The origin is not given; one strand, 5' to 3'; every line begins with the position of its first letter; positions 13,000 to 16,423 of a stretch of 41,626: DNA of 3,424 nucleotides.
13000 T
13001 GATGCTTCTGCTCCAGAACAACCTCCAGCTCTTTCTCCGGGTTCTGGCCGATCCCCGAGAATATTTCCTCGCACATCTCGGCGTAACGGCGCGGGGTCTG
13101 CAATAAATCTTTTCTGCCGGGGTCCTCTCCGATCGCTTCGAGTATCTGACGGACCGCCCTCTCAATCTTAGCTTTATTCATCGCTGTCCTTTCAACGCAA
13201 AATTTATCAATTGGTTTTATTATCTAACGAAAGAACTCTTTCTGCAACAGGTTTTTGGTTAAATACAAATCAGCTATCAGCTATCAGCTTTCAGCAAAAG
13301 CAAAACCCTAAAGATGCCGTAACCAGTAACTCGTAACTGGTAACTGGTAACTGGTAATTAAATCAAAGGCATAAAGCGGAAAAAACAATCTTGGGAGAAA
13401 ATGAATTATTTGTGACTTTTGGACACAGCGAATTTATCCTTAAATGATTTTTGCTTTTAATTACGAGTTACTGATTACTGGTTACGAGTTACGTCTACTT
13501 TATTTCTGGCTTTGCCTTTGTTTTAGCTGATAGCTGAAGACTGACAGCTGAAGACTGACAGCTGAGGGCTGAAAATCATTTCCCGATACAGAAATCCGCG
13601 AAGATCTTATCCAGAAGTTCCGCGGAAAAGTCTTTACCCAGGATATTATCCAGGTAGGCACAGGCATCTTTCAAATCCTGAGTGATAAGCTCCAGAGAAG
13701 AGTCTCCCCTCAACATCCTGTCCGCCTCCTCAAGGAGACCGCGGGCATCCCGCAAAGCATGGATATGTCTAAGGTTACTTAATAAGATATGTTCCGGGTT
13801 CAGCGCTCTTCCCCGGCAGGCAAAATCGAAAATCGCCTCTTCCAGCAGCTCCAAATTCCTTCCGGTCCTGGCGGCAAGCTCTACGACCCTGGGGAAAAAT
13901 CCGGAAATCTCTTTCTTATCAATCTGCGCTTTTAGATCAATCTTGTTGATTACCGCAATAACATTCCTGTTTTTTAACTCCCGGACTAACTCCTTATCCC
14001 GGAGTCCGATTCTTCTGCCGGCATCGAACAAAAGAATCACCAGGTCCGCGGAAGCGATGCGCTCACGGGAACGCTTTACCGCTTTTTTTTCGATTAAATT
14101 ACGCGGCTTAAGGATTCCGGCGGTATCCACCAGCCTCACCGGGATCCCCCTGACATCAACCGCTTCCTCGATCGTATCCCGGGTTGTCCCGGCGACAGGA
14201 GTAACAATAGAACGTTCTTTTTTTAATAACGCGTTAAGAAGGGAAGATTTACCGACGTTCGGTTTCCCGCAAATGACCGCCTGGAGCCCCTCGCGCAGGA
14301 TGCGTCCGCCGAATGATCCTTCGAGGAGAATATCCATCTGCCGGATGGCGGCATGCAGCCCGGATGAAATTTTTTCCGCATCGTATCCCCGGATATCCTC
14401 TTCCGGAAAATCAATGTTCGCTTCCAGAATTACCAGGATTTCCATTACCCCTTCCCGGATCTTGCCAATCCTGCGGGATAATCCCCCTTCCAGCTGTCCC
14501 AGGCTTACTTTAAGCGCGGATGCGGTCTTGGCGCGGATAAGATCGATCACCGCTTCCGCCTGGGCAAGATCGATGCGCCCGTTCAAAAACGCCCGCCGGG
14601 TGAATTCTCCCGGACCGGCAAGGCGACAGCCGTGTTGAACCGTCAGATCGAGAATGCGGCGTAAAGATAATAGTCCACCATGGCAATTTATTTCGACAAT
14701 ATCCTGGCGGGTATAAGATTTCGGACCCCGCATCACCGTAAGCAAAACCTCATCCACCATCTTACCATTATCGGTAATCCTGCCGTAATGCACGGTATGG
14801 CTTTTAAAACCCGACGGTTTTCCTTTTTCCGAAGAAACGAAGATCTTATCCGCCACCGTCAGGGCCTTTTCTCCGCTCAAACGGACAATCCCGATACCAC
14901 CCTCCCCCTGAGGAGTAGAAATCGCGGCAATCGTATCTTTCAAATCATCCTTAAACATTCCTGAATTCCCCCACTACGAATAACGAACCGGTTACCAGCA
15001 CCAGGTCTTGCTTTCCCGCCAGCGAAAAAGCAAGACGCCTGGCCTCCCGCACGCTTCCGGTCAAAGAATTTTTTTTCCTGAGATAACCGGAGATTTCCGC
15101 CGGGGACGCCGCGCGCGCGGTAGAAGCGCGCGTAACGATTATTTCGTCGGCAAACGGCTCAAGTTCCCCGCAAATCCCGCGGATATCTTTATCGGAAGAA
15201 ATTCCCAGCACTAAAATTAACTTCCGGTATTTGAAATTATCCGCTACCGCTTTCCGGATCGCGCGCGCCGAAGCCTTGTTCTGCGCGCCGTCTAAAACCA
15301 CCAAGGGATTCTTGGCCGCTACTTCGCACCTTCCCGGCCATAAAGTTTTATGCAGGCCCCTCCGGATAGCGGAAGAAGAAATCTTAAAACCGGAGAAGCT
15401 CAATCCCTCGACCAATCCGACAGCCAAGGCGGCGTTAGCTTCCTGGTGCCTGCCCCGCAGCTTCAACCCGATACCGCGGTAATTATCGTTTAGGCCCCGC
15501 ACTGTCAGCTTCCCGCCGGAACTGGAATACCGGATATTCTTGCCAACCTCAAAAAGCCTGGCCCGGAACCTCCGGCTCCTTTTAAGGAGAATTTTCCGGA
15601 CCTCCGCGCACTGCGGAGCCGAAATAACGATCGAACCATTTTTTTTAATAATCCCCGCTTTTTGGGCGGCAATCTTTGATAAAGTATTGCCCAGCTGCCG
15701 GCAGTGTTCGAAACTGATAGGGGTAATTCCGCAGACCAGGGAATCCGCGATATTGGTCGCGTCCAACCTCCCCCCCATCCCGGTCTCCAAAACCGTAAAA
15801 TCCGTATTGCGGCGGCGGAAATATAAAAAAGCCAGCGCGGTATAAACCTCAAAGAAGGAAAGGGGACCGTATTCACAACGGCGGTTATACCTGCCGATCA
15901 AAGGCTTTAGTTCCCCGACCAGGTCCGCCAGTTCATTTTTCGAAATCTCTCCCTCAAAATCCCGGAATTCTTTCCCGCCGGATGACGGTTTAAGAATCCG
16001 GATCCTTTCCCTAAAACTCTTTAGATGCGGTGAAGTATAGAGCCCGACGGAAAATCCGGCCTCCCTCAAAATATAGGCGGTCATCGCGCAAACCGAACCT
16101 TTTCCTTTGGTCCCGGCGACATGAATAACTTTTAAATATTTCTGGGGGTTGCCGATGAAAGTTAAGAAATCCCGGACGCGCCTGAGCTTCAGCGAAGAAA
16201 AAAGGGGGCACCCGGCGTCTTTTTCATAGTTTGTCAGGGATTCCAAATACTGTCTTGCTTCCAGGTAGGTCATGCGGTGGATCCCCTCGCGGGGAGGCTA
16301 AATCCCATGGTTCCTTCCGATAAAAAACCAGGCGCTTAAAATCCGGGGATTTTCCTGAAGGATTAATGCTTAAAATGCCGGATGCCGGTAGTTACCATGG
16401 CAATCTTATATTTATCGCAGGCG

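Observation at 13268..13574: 307-bp nested inverted repeat built almost entirely from tandem 7-bp units (most complete copy), filling the mnmE-folE gap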

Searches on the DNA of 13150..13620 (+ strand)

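Call 75: search_rna_families(source=window, start=13150, end=13620, threshold=evalue, max_evalue=1)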
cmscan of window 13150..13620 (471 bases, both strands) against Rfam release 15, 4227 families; matches with E-value up to 1: 5.
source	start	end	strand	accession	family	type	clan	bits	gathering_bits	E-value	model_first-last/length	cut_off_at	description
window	13326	13492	-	RF03940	MIR9563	Gene; miRNA;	-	29.5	90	0.0012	1-127/127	no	MIR9563 microRNA precursor family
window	13327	13491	+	RF03940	MIR9563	Gene; miRNA;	-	27.3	90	0.0043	1-127/127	no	MIR9563 microRNA precursor family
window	13160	13226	-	RF01559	DdR1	Gene; snRNA; snoRNA; CD-box;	-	17.8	70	0.95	1-66/66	no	Dictyostelium snoRNA DdR1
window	13326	13492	-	RF04128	MIR8562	Gene; miRNA;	-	17.2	211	0.84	1-242/242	no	MIR8562 microRNA precursor family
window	13552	13580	+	RF03031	ssnA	Cis-reg;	-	16.5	37.3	0.14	1-48/48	no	ssnA RNA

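Call 76: search_dna_similar(query=window:13262-13580:+, collection=plasmids, mode=distant, max_rows=10)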
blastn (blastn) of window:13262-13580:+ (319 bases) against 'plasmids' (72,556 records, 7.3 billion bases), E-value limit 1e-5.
No match.

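Call 77: search_dna_similar(query=window:13262-13580:+, collection=phages, mode=distant, max_rows=10)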
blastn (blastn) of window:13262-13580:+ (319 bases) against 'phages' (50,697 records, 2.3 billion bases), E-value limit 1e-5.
No match.

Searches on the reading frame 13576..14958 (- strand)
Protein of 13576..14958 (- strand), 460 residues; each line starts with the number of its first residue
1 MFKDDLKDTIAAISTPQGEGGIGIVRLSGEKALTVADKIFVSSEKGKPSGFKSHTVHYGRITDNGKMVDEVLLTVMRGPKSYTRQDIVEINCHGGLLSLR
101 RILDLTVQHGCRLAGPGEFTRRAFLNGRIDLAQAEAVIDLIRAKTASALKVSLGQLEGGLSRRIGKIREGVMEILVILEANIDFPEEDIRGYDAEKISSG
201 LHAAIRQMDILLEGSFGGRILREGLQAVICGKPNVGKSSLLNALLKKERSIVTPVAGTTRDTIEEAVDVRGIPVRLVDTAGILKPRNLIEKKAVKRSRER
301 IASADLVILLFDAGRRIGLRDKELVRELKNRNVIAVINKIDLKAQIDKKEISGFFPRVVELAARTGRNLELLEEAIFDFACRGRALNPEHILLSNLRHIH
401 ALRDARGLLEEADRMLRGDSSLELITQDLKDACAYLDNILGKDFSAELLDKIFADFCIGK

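Call 10: search_protein_families(library=pfam, proteins=[window:13576-14958:-])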
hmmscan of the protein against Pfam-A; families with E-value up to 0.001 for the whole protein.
window:13576-14958:- (460 aa): 8 families
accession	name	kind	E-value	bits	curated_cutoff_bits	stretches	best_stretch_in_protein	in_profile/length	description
PF12631.12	MnmE_helical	-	3.9e-52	177.9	40.1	1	131-457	1-211/211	MnmE helical domain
PF10396.14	TrmE_N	-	9.4e-43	145.6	29.8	1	9-128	1-117/117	GTP-binding protein TrmE N-terminus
PF01926.29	MMR_HSR1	-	1.5e-25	90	21.9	1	227-339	2-113/113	50S ribosome-binding GTPase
PF02421.24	FeoB_N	-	1.5e-09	38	27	1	227-375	3-155/156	Ferrous iron transport protein B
PF00009.33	GTP_EFTU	-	0.00012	22.2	26.5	0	300-347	89-138/188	Elongation factor Tu GTP binding domain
PF00350.29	Dynamin_N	-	0.00044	20.8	27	0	228-258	2-32/168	Dynamin family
PF04548.22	AIG1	-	0.00056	19.7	27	1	227-330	3-109/212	AIG1 family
PF03193.22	RsgA_GTPase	-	0.00063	20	30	0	226-255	108-137/174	RsgA GTPase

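Call 13: find_encoding_contigs(protein=window:13576-14958:-, flank=10000, max_places=6)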
Protein window:13576-14958:- (460 aa): 5 contigs read that carry it; 5 places shown.
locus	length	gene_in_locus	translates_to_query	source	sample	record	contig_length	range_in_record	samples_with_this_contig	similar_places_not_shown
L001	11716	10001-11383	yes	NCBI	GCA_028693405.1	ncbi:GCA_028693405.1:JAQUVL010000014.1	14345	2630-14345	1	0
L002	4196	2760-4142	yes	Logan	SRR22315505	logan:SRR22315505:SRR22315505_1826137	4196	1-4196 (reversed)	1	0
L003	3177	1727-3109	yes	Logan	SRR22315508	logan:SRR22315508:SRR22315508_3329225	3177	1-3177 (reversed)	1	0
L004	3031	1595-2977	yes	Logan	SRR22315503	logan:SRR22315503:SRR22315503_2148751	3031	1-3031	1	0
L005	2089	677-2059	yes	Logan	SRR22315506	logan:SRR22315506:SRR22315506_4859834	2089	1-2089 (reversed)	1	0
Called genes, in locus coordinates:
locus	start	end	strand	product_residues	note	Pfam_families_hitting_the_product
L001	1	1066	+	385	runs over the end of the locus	PF04389:Peptidase_M28, PF01546:Peptidase_M20, PF07687:M20_dimer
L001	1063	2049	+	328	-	PF09754:PAC2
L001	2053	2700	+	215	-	PF00702:Hydrolase, PF13419:HAD_2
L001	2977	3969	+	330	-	PF02655:ATP-grasp_3 (weak), PF07478:Dala_Dala_lig_C, PF13535:ATP-grasp_4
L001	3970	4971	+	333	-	PF02655:ATP-grasp_3, PF07478:Dala_Dala_lig_C, PF13535:ATP-grasp_4 (weak)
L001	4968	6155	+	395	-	PF04055:Radical_SAM, PF13353:Fer4_12 (weak), PF12544:LAM_C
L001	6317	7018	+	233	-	PF06071:YchF-GTPase_C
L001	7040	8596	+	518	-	PF02142:MGS, PF01808:AICARFT_IMPCHas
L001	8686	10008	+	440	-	PF08245:Mur_ligase_M (faint), PF02875:Mur_ligase_C, PF27239:FOL3_C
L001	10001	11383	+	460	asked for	PF10396:TrmE_N, PF12631:MnmE_helical, PF01926:MMR_HSR1, PF02421:FeoB_N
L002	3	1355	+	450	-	?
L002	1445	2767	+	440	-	PF08245:Mur_ligase_M (faint), PF02875:Mur_ligase_C, PF27239:FOL3_C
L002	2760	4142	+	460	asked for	PF10396:TrmE_N, PF12631:MnmE_helical, PF01926:MMR_HSR1, PF02421:FeoB_N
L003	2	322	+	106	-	?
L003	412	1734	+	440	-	PF08245:Mur_ligase_M (faint), PF02875:Mur_ligase_C, PF27239:FOL3_C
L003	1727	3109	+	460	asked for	PF10396:TrmE_N, PF12631:MnmE_helical, PF01926:MMR_HSR1, PF02421:FeoB_N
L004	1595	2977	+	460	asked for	PF10396:TrmE_N, PF12631:MnmE_helical, PF01926:MMR_HSR1, PF02421:FeoB_N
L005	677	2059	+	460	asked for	PF10396:TrmE_N, PF12631:MnmE_helical, PF01926:MMR_HSR1, PF02421:FeoB_N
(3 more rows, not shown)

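Call 58: find_homologous_proteins(query=window:13576-14958:-, max_evalue=1e-60)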
Query window:13576-14958:- (460 aa): 7998 proteins with E <= 1e-60 among 8000 candidates; the best 120 are listed.
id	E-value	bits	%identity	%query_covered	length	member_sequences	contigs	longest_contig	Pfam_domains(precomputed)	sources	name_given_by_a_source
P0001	2.7e-291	984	100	100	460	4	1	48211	PF10396.15,PF01926.30,PF02421.25,PF12631.13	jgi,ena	-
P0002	3.7e-207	707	70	100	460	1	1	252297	PF10396.15,PF01926.30,PF02421.25,PF12631.13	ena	-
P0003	2.2e-205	701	70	100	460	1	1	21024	PF10396.15,PF01926.30,PF00350.30,PF02421.25,PF00009.34,PF12631.13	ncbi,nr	ncbi:MAG: tRNA uridine-5-carboxymethylaminomethyl(34) synthesis GTPase MnmE [Candidatus Omnitrophota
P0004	9.1e-203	692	69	100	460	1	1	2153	PF10396.15,PF01926.30,PF00350.30,PF02421.25,PF00009.34,PF12631.13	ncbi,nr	ncbi:MAG: tRNA uridine-5-carboxymethylaminomethyl(34) synthesis GTPase MnmE [Candidatus Omnitrophota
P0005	2.2e-202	691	70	100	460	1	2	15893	PF10396.15,PF01926.30,PF00350.30,PF02421.25,PF12631.13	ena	-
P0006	2.8e-202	691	69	100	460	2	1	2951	PF10396.15,PF01926.30,PF00350.30,PF02421.25,PF00009.34,PF12631.13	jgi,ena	-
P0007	3.3e-202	691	69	100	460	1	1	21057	PF10396.15,PF01926.30,PF00350.30,PF02421.25,PF00009.34,PF12631.13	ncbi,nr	ncbi:MAG: tRNA uridine-5-carboxymethylaminomethyl(34) synthesis GTPase MnmE [Candidatus Omnitrophota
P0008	9.9e-202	689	70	100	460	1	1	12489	PF10396.15,PF01926.30,PF00350.30,PF02421.25,PF12631.13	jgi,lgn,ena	-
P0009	1.1e-201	689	69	100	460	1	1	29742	PF10396.15,PF01926.30,PF00350.30,PF02421.25,PF00009.34,PF12631.13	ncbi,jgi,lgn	-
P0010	1.1e-200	686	69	100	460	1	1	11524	PF10396.15,PF01926.30,PF00025.28,PF08477.20,PF00350.30,PF02421.25,PF00009.34,PF12631.13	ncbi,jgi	jgi:tRNA modification GTPase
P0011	2.9e-200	684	68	100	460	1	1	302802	PF10396.15,PF01926.30,PF00350.30,PF02421.25,PF00009.34,PF12631.13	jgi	jgi:tRNA modification GTPase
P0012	5.6e-200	683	68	100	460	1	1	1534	PF10396.15,PF01926.30,PF00350.30,PF02421.25,PF12631.13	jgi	-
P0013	6.0e-200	683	68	100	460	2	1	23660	PF10396.15,PF01926.30,PF00350.30,PF02421.25,PF00009.34,PF12631.13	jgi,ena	jgi:tRNA modification GTPase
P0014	6.1e-200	683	69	100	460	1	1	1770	PF10396.15,PF01926.30,PF08477.20,PF00350.30,PF02421.25,PF12631.13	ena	-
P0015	8.6e-200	683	68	100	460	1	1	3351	PF10396.15,PF01926.30,PF00350.30,PF02421.25,PF00009.34,PF12631.13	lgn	-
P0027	4.2e-197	674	68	100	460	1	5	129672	PF10396.15,PF01926.30,PF00350.30,PF02421.25,PF00009.34,PF12631.13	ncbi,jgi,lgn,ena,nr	ncbi:MAG TPA: tRNA uridine-5-carboxymethylaminomethyl(34) synthesis GTPase MnmE [Candidatus Omnitrop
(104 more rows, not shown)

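Call 59: find_encoding_contigs(protein=P0002, flank=10000, max_places=1)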
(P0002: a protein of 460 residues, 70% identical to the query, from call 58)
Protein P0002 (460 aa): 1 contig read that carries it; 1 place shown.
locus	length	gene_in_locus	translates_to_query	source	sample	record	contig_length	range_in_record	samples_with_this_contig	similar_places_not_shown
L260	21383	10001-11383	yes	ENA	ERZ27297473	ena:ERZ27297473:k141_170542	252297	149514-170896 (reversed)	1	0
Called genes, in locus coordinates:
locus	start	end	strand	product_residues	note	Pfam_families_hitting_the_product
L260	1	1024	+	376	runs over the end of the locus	PF04389:Peptidase_M28, PF01546:Peptidase_M20, PF07687:M20_dimer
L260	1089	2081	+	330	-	PF09754:PAC2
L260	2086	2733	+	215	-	PF00702:Hydrolase, PF13419:HAD_2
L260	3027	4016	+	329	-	PF14397:ATPgrasp_ST (faint), PF02655:ATP-grasp_3, PF02786:CPSase_L_D2 (faint), PF07478:Dala_Dala_lig_C, PF13535:ATP-grasp_4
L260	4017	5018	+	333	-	PF02655:ATP-grasp_3 (weak), PF07478:Dala_Dala_lig_C, PF13535:ATP-grasp_4 (weak)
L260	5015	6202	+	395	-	PF04055:Radical_SAM, PF13353:Fer4_12 (weak), PF12544:LAM_C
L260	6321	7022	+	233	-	PF06071:YchF-GTPase_C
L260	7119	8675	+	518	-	PF02142:MGS, PF01808:AICARFT_IMPCHas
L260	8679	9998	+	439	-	PF08245:Mur_ligase_M (weak), PF02875:Mur_ligase_C, PF27239:FOL3_C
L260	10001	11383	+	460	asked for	PF10396:TrmE_N, PF12631:MnmE_helical, PF01926:MMR_HSR1, PF02421:FeoB_N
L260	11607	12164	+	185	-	PF01227:GTP_cyclohydroI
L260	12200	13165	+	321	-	PF18911:PKD_4, PF00801:PKD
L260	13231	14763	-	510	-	PF05362:Lon_C (weak), PF13541:ChlI, PF00493:MCM (faint), PF01078:Mg_chelatase, PF07728:AAA_5 (faint), PF13335:Mg_chelatase_C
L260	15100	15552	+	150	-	PF02681:DUF212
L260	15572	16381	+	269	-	PF01476:LysM, PF03734:YkuD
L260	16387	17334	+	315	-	PF03255:ACCA, PF01039:Carboxyl_trans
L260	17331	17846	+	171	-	PF03551:PadR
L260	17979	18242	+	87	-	PF11084:DUF2621 (weak)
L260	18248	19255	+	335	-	PF00070:Pyr_redox (weak), PF02558:ApbA, PF08546:ApbA_C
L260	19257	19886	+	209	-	-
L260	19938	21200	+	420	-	PF00109:ketoacyl-synt, PF02801:Ketoacyl-synt_C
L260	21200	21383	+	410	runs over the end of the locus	PF00109:ketoacyl-synt, PF02801:Ketoacyl-synt_C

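Call 60: find_encoding_contigs(protein=P0011, flank=10000, max_places=1)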
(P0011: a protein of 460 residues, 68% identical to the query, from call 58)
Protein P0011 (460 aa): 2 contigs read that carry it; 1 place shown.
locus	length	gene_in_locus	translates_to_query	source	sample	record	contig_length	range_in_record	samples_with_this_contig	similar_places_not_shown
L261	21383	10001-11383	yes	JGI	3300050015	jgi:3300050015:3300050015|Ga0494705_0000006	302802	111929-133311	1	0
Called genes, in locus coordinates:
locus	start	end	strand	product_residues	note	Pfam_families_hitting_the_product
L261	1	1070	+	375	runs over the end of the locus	PF04389:Peptidase_M28, PF01546:Peptidase_M20, PF07687:M20_dimer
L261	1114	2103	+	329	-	PF09754:PAC2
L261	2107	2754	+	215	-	PF00702:Hydrolase, PF13419:HAD_2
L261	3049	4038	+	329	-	PF14397:ATPgrasp_ST (faint), PF02655:ATP-grasp_3, PF02786:CPSase_L_D2 (faint), PF07478:Dala_Dala_lig_C, PF13535:ATP-grasp_4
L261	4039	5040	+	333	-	PF02655:ATP-grasp_3 (weak), PF08443:RimK (faint), PF02222:ATP-grasp (faint), PF07478:Dala_Dala_lig_C, PF13535:ATP-grasp_4 (faint)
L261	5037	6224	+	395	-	PF04055:Radical_SAM, PF13353:Fer4_12 (weak), PF12544:LAM_C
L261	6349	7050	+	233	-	PF06071:YchF-GTPase_C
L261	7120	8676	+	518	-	PF02142:MGS, PF01808:AICARFT_IMPCHas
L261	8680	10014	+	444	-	PF08245:Mur_ligase_M, PF02875:Mur_ligase_C, PF27239:FOL3_C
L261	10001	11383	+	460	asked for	PF10396:TrmE_N, PF12631:MnmE_helical, PF00009:GTP_EFTU (faint), PF00350:Dynamin_N (faint), PF01926:MMR_HSR1, PF02421:FeoB_N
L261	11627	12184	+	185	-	PF01227:GTP_cyclohydroI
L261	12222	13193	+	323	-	PF18911:PKD_4, PF00801:PKD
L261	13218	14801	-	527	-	PF05362:Lon_C (weak), PF13541:ChlI, PF00493:MCM (faint), PF01078:Mg_chelatase, PF07728:AAA_5 (faint), PF13335:Mg_chelatase_C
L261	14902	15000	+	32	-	-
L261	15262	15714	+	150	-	PF02681:DUF212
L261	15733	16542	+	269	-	PF01476:LysM, PF03734:YkuD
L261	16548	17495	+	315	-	PF03255:ACCA, PF01039:Carboxyl_trans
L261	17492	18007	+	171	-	PF03551:PadR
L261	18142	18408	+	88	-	-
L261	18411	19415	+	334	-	PF00070:Pyr_redox (weak), PF02558:ApbA, PF08546:ApbA_C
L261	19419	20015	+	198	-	-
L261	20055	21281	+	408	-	PF00109:ketoacyl-synt, PF02801:Ketoacyl-synt_C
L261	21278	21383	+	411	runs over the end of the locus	PF00109:ketoacyl-synt, PF02801:Ketoacyl-synt_C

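Call 61: find_encoding_contigs(protein=P0027, flank=10000, max_places=1)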
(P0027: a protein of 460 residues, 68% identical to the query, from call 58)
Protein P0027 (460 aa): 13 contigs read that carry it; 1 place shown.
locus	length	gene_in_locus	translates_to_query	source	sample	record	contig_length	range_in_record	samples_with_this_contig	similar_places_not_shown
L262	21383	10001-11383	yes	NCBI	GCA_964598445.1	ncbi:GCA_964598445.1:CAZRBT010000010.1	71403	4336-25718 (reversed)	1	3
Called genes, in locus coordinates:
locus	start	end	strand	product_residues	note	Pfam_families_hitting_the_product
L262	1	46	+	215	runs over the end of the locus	PF00730:HhH-GPD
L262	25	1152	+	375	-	PF04389:Peptidase_M28, PF01546:Peptidase_M20, PF07687:M20_dimer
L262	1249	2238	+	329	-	PF09754:PAC2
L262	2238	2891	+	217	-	PF00702:Hydrolase, PF13419:HAD_2 (weak)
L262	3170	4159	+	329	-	PF02655:ATP-grasp_3 (weak), PF02786:CPSase_L_D2 (faint), PF07478:Dala_Dala_lig_C, PF13535:ATP-grasp_4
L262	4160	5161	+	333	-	PF02655:ATP-grasp_3, PF07478:Dala_Dala_lig_C, PF13535:ATP-grasp_4 (weak)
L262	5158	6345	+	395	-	PF04055:Radical_SAM, PF13353:Fer4_12 (weak), PF12544:LAM_C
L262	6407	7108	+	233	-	PF06071:YchF-GTPase_C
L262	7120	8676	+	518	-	PF02142:MGS, PF01808:AICARFT_IMPCHas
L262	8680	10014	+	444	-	PF08245:Mur_ligase_M (weak), PF02875:Mur_ligase_C, PF27239:FOL3_C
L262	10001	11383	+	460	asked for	PF10396:TrmE_N, PF12631:MnmE_helical, PF00009:GTP_EFTU (faint), PF00350:Dynamin_N (faint), PF01926:MMR_HSR1, PF02421:FeoB_N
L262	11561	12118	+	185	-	PF01227:GTP_cyclohydroI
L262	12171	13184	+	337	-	PF00801:PKD, PF18911:PKD_4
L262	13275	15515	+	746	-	PF13174:TPR_6 (faint), PF13424:TPR_12, PF13414:TPR_11 (weak), PF13432:TPR_16 (weak), PF00515:TPR_1 (weak), PF07719:TPR_2 (weak), PF13181:TPR_8 (weak), PF13414:TPR_11, +6 more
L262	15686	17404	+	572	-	PF00515:TPR_1 (weak), PF07719:TPR_2 (weak), PF13424:TPR_12 (weak), PF23914:TPR_CcmH_CycH (weak), PF13432:TPR_16, PF00515:TPR_1 (weak), PF13414:TPR_11, PF00515:TPR_1, +12 more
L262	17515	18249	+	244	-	PF04055:Radical_SAM, PF13186:SPASM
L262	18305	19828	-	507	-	PF05362:Lon_C (weak), PF13541:ChlI, PF01078:Mg_chelatase, PF07728:AAA_5 (weak), PF13335:Mg_chelatase_C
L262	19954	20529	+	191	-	-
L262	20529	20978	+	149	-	PF02681:DUF212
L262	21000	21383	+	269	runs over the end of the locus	PF01476:LysM, PF03734:YkuD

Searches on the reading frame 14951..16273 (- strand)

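Call 10: search_protein_families(library=pfam, proteins=[window:14951-16273:-])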
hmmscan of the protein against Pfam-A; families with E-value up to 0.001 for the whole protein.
window:14951-16273:- (440 aa): 2 families
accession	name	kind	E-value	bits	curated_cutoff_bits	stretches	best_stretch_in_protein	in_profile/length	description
PF02875.26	Mur_ligase_C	-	1.8e-17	64.8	28.4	1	314-430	1-126/127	Mur ligase, glutamate ligase domain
PF08245.18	Mur_ligase_M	-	2.6e-08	34.5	24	1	148-287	48-199/200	Mur ligase middle domain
